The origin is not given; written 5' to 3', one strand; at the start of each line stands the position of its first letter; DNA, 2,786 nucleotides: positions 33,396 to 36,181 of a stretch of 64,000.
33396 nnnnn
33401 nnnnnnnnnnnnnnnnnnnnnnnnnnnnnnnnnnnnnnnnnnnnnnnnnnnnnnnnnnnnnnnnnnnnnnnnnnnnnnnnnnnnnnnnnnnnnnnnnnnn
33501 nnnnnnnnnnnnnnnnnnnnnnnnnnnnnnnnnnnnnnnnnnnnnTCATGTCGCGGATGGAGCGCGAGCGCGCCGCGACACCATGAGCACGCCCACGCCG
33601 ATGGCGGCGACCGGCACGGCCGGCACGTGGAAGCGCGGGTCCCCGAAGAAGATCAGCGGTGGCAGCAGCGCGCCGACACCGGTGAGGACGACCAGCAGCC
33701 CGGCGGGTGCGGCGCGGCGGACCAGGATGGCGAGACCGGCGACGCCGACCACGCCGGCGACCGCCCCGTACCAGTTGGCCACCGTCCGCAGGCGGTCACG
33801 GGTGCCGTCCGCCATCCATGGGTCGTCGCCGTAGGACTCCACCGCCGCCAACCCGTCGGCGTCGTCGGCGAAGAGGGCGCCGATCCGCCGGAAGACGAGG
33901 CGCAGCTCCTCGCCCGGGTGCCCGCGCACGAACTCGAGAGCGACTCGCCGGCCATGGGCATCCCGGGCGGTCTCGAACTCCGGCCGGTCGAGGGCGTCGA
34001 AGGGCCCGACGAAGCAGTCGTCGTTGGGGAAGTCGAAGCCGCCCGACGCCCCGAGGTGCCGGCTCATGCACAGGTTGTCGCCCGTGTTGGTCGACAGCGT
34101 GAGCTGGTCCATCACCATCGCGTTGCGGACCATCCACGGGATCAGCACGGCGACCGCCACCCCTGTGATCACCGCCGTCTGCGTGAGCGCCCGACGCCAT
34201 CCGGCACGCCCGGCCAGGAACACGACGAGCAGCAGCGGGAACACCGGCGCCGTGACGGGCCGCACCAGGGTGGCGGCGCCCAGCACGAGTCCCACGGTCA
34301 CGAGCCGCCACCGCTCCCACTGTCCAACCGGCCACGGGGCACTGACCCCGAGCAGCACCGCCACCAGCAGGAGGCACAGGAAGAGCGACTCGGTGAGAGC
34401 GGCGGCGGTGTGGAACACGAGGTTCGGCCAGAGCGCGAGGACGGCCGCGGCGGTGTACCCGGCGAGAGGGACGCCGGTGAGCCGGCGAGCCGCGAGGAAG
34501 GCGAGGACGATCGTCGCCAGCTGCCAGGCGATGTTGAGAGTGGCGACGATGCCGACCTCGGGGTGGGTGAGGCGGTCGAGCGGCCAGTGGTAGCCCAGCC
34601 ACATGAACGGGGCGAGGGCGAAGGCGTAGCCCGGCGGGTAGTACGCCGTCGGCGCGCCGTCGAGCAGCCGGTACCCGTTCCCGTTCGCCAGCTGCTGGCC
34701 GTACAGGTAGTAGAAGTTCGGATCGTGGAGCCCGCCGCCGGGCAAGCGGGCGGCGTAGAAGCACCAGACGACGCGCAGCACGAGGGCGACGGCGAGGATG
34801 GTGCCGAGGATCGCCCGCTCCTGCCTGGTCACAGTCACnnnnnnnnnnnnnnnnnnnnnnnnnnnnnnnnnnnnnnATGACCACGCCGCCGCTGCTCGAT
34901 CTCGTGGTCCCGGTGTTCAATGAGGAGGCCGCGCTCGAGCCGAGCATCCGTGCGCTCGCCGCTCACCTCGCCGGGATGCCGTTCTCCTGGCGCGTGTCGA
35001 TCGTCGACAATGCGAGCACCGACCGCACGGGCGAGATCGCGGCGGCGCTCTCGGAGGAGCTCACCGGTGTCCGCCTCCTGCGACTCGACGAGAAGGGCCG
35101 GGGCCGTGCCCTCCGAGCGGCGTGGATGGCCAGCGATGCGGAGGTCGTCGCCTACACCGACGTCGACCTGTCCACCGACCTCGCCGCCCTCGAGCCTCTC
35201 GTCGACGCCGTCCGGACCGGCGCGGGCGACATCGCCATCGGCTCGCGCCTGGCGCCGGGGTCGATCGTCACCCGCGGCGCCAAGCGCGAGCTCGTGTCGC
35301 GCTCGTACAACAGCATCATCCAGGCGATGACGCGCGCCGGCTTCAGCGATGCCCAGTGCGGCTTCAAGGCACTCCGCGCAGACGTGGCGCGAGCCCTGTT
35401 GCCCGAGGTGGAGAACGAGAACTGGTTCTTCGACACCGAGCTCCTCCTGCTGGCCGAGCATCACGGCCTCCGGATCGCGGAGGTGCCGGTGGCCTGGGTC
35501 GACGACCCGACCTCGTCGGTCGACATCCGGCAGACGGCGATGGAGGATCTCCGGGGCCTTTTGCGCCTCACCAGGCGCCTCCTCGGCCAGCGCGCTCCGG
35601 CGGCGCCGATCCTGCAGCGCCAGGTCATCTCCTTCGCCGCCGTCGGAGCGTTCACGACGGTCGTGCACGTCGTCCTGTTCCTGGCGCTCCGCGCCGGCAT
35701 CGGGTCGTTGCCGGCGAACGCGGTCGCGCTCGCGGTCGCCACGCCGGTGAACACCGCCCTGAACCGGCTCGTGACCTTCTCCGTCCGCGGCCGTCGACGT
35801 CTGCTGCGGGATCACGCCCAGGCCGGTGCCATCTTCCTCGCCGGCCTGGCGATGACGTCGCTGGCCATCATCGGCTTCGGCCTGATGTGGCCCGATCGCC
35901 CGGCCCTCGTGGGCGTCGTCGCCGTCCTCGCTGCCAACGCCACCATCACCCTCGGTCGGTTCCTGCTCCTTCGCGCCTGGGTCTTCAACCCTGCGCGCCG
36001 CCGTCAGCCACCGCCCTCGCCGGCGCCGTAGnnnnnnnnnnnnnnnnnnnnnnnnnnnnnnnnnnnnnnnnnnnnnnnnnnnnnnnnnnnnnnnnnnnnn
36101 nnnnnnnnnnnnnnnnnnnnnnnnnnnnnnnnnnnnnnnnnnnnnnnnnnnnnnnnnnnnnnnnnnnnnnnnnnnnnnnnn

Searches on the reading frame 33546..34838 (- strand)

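Call 66: search_protein_families(library=pfam, proteins=[window:33546-34838:-], max_evalue=0.0001)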
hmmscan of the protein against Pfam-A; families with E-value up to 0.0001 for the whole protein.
window:33546-34838:- (430 aa): 1 family
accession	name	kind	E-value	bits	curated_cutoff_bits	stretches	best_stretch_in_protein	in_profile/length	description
PF09594.16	GT87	-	7.7e-05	23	25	1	67-242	3-151/237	Glycosyltransferase family 87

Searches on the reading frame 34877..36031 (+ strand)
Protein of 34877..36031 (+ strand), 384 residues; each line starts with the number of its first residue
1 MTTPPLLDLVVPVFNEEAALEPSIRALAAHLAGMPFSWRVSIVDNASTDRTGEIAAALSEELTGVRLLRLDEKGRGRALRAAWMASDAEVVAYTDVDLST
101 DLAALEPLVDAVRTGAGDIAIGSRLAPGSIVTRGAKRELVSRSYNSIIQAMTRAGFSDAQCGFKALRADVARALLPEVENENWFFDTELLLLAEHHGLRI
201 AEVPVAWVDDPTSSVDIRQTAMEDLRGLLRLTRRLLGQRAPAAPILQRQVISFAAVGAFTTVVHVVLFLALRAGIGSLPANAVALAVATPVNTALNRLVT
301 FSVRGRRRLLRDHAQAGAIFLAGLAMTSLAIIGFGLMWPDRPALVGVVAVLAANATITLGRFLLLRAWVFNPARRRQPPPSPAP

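Call 66: search_protein_families(library=pfam, proteins=[window:34877-36031:+], max_evalue=0.0001)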
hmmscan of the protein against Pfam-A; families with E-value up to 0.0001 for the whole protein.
window:34877-36031:+ (384 aa): 2 families
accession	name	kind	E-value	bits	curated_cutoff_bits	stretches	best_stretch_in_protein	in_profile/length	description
PF00535.33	Glycos_transf_2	-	6.7e-23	81.9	23.3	1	9-173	2-166/168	Glycosyl transferase family 2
PF04138.20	GtrA_DPMS_TM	-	1.5e-13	51.4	26.1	1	253-370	2-117/117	GtrA/DPMS, transmembrane domain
